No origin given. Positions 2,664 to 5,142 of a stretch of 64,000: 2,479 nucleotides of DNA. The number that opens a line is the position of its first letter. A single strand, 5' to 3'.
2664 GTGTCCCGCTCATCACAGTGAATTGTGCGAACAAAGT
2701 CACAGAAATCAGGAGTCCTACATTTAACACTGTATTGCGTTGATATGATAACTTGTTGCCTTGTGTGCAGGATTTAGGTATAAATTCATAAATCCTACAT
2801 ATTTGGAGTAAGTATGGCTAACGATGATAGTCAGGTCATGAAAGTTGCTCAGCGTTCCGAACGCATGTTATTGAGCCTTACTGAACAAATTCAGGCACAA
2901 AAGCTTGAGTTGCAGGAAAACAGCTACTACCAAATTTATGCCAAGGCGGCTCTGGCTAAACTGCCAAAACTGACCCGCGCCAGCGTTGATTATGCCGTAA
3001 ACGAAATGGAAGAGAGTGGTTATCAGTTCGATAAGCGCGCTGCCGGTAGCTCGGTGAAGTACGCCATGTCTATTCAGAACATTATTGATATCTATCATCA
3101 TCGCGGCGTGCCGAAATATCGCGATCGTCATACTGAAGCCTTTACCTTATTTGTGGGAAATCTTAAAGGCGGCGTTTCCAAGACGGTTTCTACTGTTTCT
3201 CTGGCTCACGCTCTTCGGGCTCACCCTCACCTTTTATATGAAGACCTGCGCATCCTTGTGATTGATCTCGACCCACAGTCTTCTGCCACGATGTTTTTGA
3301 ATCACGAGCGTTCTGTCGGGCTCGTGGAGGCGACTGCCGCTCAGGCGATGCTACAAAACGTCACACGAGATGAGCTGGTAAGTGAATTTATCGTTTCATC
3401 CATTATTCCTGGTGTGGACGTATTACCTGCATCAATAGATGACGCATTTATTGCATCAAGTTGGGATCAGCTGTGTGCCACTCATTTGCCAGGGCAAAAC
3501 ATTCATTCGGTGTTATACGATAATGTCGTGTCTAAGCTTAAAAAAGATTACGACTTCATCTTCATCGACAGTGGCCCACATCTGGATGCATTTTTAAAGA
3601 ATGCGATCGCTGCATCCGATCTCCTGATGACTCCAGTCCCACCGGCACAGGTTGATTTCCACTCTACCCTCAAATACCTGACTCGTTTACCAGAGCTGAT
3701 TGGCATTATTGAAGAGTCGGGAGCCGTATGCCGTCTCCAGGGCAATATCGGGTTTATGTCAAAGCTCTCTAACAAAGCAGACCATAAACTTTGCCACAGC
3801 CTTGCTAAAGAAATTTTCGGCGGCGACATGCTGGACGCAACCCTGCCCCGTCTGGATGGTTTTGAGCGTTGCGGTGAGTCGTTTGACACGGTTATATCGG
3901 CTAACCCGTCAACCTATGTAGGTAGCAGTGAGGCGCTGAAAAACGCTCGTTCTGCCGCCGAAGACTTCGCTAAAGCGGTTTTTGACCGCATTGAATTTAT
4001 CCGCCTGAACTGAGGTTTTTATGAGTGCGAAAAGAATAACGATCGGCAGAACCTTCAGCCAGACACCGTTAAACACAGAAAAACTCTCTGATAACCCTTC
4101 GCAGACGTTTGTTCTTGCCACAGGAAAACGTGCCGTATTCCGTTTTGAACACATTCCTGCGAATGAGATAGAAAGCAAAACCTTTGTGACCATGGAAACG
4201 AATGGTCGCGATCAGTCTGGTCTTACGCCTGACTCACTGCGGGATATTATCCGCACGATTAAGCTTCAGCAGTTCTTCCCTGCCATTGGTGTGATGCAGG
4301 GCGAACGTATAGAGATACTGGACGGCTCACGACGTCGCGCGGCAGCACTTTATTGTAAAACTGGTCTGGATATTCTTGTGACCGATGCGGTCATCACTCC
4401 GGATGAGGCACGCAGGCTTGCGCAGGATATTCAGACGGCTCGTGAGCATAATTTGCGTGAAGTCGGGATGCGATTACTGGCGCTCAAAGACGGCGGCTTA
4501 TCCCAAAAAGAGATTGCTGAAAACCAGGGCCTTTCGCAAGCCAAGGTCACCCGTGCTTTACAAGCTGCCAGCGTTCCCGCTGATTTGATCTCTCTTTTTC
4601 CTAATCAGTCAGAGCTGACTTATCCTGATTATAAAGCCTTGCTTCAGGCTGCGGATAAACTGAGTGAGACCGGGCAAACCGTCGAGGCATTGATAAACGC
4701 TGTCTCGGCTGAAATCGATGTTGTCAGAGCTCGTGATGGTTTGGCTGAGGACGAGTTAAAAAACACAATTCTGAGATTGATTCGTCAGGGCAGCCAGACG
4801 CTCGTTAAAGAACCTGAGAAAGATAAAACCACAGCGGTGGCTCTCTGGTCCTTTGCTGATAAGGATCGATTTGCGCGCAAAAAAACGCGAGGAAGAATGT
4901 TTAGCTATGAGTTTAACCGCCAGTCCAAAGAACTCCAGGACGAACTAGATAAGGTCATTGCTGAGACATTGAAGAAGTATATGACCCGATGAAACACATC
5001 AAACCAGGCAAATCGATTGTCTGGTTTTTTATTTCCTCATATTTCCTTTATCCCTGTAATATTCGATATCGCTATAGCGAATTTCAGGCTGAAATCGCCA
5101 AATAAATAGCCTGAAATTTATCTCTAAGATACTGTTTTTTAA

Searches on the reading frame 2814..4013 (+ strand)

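Call 11: search_protein_families(library=ncbifam, proteins=[window:2814-4013:+])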
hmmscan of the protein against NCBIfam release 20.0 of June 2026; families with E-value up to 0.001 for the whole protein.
window:2814-4013:+ (399 aa): 7 families
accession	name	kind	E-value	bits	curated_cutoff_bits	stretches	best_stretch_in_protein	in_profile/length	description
TIGR03453.1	partition_RepA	equivalog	5.2e-22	78.2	348.45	1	99-309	94-298/387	plasmid partitioning protein RepA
NF041546.1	ParA_partition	equivalog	2.9e-18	66.2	180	2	216-288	44-119/203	ParA family partition ATPase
NF010259.0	PRK13705.1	equivalog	3e-16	59.4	725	1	86-393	83-380/388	plasmid-partitioning protein SopA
NF041283.1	PrgP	equivalog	6.5e-15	55.2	400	1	111-291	4-169/297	ParA superfamily DNA segregation protein PrgP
NF010443.0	PRK13869.1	subfamily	5.1e-11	42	446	1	110-305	122-311/405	plasmid-partitioning protein RepA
NF047398.1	AAA_KGGVGR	domain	3.5e-07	30.8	90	1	117-253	10-149/190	KGGVGR-motif variant AAA ATPase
TIGR01968.1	minD_bact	equivalog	0.00069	19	212.9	0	235-272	101-138/261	septum site-determining protein MinD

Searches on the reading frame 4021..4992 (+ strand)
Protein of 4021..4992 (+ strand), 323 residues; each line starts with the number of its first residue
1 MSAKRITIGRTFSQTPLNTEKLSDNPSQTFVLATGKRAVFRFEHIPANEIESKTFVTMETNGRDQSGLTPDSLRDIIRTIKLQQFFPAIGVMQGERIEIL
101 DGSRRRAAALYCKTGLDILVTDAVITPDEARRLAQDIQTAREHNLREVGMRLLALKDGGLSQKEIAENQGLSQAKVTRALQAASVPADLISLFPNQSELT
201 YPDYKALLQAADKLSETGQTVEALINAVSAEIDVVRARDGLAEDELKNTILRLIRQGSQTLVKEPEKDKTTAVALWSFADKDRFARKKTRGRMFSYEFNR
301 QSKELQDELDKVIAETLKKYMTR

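Call 10: search_solved_structures(query=window:4021-4992:+, show_alignments=2)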
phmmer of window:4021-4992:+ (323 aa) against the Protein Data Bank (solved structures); distinct sequences matched with E-value up to 0.001: 4.
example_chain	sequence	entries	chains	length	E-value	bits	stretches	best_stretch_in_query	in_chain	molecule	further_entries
2ntz_A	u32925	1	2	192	1e-58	202.1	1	136-321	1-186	ParB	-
1zx4_A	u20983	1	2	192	1.2e-58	201.9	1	136-321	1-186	Plasmid Partition par B protein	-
3vwb_A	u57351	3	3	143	3.2e-20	75.9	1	138-257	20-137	Virulence regulon transcriptional activator virB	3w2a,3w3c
1vz0_A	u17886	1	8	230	7.6e-05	25.4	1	68-216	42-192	Chromosome-partitioning protein Spo0J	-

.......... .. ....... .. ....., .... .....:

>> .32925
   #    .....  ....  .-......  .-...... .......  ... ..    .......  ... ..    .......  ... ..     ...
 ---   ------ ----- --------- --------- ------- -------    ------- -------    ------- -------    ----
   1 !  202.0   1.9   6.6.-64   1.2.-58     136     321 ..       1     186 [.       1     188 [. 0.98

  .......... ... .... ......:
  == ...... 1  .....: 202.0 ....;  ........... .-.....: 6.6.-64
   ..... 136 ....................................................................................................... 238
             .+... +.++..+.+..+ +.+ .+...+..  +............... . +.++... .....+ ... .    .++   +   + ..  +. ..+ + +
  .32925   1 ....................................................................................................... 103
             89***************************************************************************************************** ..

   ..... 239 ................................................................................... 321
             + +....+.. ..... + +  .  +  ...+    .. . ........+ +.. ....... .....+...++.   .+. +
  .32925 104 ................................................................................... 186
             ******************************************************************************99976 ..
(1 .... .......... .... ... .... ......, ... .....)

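Call 11: search_protein_families(library=ncbifam, proteins=[window:4021-4992:+])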
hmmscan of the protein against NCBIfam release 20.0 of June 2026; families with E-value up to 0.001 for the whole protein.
window:4021-4992:+ (323 aa): 2 families
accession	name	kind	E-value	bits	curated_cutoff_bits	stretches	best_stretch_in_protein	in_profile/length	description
TIGR00180.1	parB_part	domain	2.9e-29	102.1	58.45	1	47-221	3-181/186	ParB/RepB/Spo0J family partition protein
NF010252.0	PRK13698.1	equivalog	2e-18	66.4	274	1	34-212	51-229/323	ParB/RepB/Spo0J family plasmid partition protein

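Call 12: find_related_loci(query=window:4021-4992:+, collection=genome_contigs, flank=10000)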
Query window:4021-4992:+ (323 aa) in genome_contigs; peptide patterns used: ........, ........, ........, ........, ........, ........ (x = any residue, [..] = any of these).
186 stretches matched a pattern; 64 encode a relative of the query (tblastn E <= 1e-3); 59 distinct loci.
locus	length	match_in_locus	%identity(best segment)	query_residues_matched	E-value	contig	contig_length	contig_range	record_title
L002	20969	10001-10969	99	1-323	0e+0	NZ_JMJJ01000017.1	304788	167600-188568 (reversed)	Pantoea ananatis LMG 2665 plasmid pPANA1, whole genome shotgun sequence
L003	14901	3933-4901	95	1-323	0e+0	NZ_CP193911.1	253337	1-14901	Pantoea allii strain LMG24248 plasmid pA, complete sequence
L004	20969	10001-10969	88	1-323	0e+0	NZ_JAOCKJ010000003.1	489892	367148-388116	Pantoea sp. GD03673 3, whole genome shotgun sequence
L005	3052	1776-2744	86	1-323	0e+0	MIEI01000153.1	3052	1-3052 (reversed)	Pantoea brenneri strain LMG 5343 LMG_5343_Contig0153_, whole genome shotgun sequence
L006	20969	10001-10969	87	1-323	0e+0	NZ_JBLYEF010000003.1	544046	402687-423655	Pantoea sp. R13S299 contig_3, whole genome shotgun sequence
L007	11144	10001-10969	87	1-323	0e+0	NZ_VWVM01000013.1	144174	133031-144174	Candidatus Pantoea gossypiicola isolate B_8 Scaffold_13, whole genome shotgun sequence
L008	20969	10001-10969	87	1-323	0e+0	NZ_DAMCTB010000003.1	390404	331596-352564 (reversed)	MAG: Pantoea sp. isolate CTOTU50049 NODE_5_length_390404_cov_9.516773, whole genome shotgun sequence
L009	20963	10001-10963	88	1-321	0e+0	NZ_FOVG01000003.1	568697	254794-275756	Candidatus Pantoea varia isolate OV426, whole genome shotgun sequence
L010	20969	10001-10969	86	1-323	0e+0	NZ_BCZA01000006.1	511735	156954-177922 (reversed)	Pantoea agglomerans NBRC 102470, whole genome shotgun sequence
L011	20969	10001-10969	85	1-323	0e+0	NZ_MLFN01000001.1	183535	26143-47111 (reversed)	Pantoea conspicua strain LMG 24534 Contig0001_, whole genome shotgun sequence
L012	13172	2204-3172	85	1-323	0e+0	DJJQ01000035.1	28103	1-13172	MAG TPA_asm: Candidatus Pantoea astica isolate UBA6564 UBA6564_contig_161, whole genome shotgun sequence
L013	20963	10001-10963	86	1-321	0e+0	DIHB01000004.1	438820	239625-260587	MAG TPA_asm: Candidatus Pantoea rara isolate UBA5707 UBA5707_contig_38, whole genome shotgun sequence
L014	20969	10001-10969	86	1-323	0e+0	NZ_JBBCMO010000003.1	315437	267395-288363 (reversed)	Pantoea sp. AS142 contig00003, whole genome shotgun sequence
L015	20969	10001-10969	85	1-323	0e+0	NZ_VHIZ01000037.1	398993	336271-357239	Pantoea anthophila strain LMG 2558 Contig155, whole genome shotgun sequence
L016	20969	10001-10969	85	1-323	0e+0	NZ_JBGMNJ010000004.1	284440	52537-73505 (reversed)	Pantoea sp. C2G6 assembly_contig_4, whole genome shotgun sequence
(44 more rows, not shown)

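Call 24: search_dna_similar(query=window:4021-4992:+, collection=phages, mode=protein, max_rows=30, rows=spread)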
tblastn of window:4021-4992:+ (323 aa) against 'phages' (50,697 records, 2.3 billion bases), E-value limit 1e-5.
Records with a match: 50; places in all: 50; records where one place covers at least 80% of the query: 23.
Best place of each record, by identity: <60% 50.
By first word of the organism name: Escherichia 18; Vibrio 12; Klebsiella 8; Salmonella 3; Enterobacteria 3; Yersinia 3; Cronobacter 1; Punavirus 1; Enterobacter 1.
By host as written in the record: - 17; Escherichia coli 9; Yersinia enterocolitica 3; Escherichia sp. STEC O157 2; Salmonella enterica subsp. enterica serovar Indiana J46 2; Klebsiella pneumoniae 2; Cronobacter sakazakii ATCC 29544 1; Escherichia coli MC1061 1; and 13 more.
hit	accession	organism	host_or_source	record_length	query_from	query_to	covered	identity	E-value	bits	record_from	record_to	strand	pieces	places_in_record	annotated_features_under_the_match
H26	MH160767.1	Escherichia phage vB_EcoM-Ro157c2YLVW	Escherichia sp. STEC O157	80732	1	323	100%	52.0%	7e-100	327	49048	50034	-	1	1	hypothetical protein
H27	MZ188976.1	Cronobacter phage JK004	Cronobacter sakazakii ATCC 29544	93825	1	322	100%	52.1%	6e-103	336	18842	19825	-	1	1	hypothetical protein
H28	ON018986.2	Escherichia phage JL22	Escherichia coli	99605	1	323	100%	51.7%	5e-99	325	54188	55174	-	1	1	parB: chromosome (plasmid) partitioning protein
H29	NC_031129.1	Salmonella phage SJ46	Salmonella enterica subsp. enterica ...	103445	1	323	100%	51.7%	5e-99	325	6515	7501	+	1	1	parB: ParB-like partition protein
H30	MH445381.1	Escherichia phage P1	Escherichia coli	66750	1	323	100%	51.7%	6e-99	325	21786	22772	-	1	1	chromosome (plasmid) partitioning protein B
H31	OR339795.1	Escherichia phage phi456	Escherichia coli MC1061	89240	1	323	100%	51.7%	6e-99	325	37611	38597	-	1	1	ParB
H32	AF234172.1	Escherichia phage P1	-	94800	1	323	100%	51.7%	6e-99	325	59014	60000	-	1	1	100 pct identical (0 gaps) to region of repA and par genes of P1 ... | 99 pct identical (10 gaps) to fragment of P1 sequence deposited as ... | 99 pct identical (4 gaps) to fragment of P1 sequence deposited as ... | 99 pct identical (4 gaps) to par region of P1 in P1 based vector ... | parB: ParB | and 1 other names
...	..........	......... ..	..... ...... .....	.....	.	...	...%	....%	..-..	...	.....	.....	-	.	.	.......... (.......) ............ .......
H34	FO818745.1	Escherichia phage RCS47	Escherichia coli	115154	1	323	100%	51.7%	6e-99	325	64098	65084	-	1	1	parB: partition protein ParB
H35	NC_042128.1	Escherichia phage RCS47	Escherichia coli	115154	1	323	100%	51.7%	6e-99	325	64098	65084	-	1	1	parB: ParB-like partition protein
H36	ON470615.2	Escherichia phage vB_EcoM-673R5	Escherichia coli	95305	51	323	85%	53.6%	2e-88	294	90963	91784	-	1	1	VirB | plasmid partitioning protein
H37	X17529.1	Enterobacteria phage P7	-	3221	27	319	91%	45.4%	3e-69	238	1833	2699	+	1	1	record has no annotation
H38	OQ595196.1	Salmonella phage SJ1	Salmonella enterica subsp. enterica ...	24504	27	319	91%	45.4%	7e-69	238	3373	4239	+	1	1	parB: chromosome (plasmid) partitioning protein B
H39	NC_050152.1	Enterobacteria phage P7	-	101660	27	319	91%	45.4%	1e-68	238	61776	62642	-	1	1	parB: ParB-like partition protein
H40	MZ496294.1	Vibrio phage ST2-2pr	Vibrio sp. St2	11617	19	219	62%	30.5%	3e-13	76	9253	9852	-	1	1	ParB/RepB/Spo0J family partition protein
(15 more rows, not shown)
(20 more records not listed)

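Call 26: get_annotated_region(hit=H32, flank=1500)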
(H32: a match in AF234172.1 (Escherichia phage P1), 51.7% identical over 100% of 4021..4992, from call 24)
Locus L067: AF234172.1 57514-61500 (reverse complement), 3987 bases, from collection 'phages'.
description: Escherichia phage P1 mod749::IS5 c1.100 mutant, complete genome.
organism: Escherichia phage P1 (NCBI taxid 2886926)
taxonomy: Viruses; Duplodnaviria; Heunggongvirae; Uroviricota; Caudoviricetes; Punavirus; Punavirus P1
host: -; source: -; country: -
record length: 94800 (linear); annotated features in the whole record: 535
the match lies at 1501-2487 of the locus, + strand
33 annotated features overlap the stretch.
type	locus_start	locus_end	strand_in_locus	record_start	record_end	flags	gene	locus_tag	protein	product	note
misc_feature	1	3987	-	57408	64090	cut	-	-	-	-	100 pct identical (0 gaps) to region of repA and par genes of P1 contained in P1 based cloning vector pPAC4 [GenBank ...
misc_feature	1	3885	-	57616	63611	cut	-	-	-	-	99 pct identical (10 gaps) to fragment of P1 sequence deposited as locus PP1REP in GenBank Accession Number K02380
misc_feature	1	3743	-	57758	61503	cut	-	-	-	-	99 pct identical (4 gaps) to par region of P1 in P1 based vector pYLTAC7 [GenBank Accession Number AB020028] at nt ...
misc_feature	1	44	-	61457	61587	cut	-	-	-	-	97 pct identical (0 gaps) to fragment of P1 origin containing vector pSport2 at nt 3629..3659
misc_feature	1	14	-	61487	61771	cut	-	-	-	-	incA incompatibility determinant region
protein_bind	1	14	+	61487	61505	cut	-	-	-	RepA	RepA binding iteron of incA region, copy 1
misc_feature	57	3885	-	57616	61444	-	-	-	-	-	99 pct identical (4 gaps) to fragment of P1 sequence deposited as locus ECP1PARA in GenBank Accession Number X02954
regulatory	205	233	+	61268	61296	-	-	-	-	promoter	sigma 70 promoter Ppar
regulatory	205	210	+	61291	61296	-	-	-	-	minus_35_signal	Ppar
protein_bind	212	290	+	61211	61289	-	-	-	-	ParA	operator of par operon; binding of ParA to the operator represses transcription of par operon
regulatory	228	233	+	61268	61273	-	-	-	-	minus_10_signal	Ppar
CDS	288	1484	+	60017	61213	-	parA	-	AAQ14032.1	ParA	encodes ParA/SopA family protein involved in active partitioning of P1 plasmid prophage at cell division; weak ATPase, ...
CDS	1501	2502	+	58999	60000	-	parB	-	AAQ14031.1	ParB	encodes ParB/SopB family protein involved in active partitioning of P1 plasmid prophage at cell division; product binds ...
misc_feature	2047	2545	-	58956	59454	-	-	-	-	-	100 pct identical (0 gaps) to fragment of P1 sequence deposited as locus PP1PARB in GenBank Accession Number L01408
misc_feature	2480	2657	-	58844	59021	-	-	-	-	-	100 pct identical (0 gaps) to fragment of P1 sequence deposited as locus PP1PAR2 in GenBank Accession Number M36425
regulatory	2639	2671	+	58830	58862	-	-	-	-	promoter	predicted sigma 70 promoter P1 23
regulatory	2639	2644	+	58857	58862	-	-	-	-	minus_35_signal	P1 23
regulatory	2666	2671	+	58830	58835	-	-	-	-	minus_10_signal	P1 23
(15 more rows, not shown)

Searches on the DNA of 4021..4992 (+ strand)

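Call 40: search_dna_similar(query=L010:10000-20969:+, collection=plasmids, mode=near, max_rows=6)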
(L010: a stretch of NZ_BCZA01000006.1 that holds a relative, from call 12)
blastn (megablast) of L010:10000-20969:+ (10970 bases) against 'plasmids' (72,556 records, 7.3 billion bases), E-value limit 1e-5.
Records with a match: 63; places in all: 65; records where one place covers at least 80% of the query: 44.
Best place of each record, by identity: >=99% 2; 95-99% 35; 90-95% 1; 80-90% 14; 60-80% 11.
By first word of the organism name: Pantoea 56; Klebsiella 3; Burkholderia 2; Cupriavidus 1; Comamonadaceae 1.
By predicted mobility (MOB-suite, as given by PLSDB): non-mobilizable 62; conjugative 1.
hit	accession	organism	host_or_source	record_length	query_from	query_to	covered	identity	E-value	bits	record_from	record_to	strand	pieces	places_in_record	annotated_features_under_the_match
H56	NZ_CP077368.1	Pantoea agglomerans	-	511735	1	10970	100%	100.0%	0e+0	20258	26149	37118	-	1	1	sugar porter family MFS transporter | MFS transporter | alpha/beta fold hydrolase | transketolase family protein | ParB family protein | and 4 other names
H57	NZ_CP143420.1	Pantoea agglomerans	Phaseolus vulgaris,cell ...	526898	1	10970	100%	99.2%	0e+0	19782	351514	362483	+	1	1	sugar porter family MFS transporter | MFS transporter | alpha/beta fold hydrolase | transketolase family protein | ParB family protein | and 4 other names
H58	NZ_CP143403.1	Pantoea agglomerans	Brassica napus,cell culture,Seed,Seed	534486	1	10970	100%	98.9%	0e+0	19599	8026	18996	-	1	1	sugar porter family MFS transporter | MFS transporter | alpha/beta fold hydrolase | transketolase family protein | ParB family protein | and 4 other names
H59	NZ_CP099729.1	Pantoea agglomerans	cell culture,Rotten Potato Tubers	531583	1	10970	100%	98.9%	0e+0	19573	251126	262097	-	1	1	sugar porter family MFS transporter | MFS transporter | alpha/beta fold hydrolase | transketolase family protein | ParB family protein | and 4 other names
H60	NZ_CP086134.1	Pantoea agglomerans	Humulus lupulus,fresh green hop cones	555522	1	10970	100%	98.8%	0e+0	19555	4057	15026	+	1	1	sugar porter family MFS transporter | MFS transporter | alpha/beta fold hydrolase | transketolase family protein | ParB family protein | and 4 other names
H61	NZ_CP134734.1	Pantoea agglomerans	cell culture,Water from main ditch ...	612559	1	10970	100%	98.7%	0e+0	19492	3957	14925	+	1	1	sugar porter family MFS transporter | MFS transporter | alpha/beta fold hydrolase | transketolase family protein | ParB family protein | and 4 other names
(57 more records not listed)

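Call 41: get_annotated_region(hit=H60, flank=3000)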
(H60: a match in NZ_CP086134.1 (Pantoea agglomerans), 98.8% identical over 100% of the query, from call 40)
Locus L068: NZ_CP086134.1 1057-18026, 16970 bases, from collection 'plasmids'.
description: Pantoea agglomerans strain DBM 3797 plasmid pPA_DBM3797_1, complete sequence
organism: Pantoea agglomerans (NCBI taxid 549)
taxonomy: Bacteria; Pseudomonadota; Gammaproteobacteria; Enterobacterales; Erwiniaceae; Pantoea; Pantoea agglomerans
host: -; source: Humulus lupulus,fresh green hop cones; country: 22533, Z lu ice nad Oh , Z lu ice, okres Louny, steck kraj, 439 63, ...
typing (MOB-suite, as given by PLSDB): non-mobilizable; replicon rep_cluster_1232
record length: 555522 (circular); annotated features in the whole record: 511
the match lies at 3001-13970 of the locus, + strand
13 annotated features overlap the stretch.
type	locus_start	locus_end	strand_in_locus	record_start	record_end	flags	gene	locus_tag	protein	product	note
CDS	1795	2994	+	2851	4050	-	-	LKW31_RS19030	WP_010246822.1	AAA family ATPase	-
CDS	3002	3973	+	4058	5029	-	-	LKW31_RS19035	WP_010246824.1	ParB family protein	-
CDS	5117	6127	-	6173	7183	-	-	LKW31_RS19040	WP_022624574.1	transketolase family protein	-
CDS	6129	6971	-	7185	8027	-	-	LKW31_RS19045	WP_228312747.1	transketolase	-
CDS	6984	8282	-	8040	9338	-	-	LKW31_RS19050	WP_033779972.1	MFS transporter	GO:0055085 - transmembrane transport [Evidence IEA]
CDS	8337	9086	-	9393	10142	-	-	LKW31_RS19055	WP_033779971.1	SDR family NAD(P)-dependent oxidoreductase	-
CDS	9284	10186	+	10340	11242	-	-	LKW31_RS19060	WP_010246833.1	LysR substrate-binding domain-containing protein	-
CDS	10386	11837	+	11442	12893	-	-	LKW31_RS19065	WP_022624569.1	sugar porter family MFS transporter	GO:0008643 - carbohydrate transport [Evidence IEA]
CDS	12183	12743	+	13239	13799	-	pagP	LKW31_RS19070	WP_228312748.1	lipid IV(A) palmitoyltransferase PagP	-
CDS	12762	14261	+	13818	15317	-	-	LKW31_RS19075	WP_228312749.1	alpha/beta fold hydrolase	-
CDS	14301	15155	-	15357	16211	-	-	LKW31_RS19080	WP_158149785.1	aldo/keto reductase family oxidoreductase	-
CDS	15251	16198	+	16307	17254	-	-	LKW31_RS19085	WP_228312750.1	LysR family transcriptional regulator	-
CDS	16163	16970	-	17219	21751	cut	-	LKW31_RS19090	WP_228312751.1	ATP-dependent helicase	-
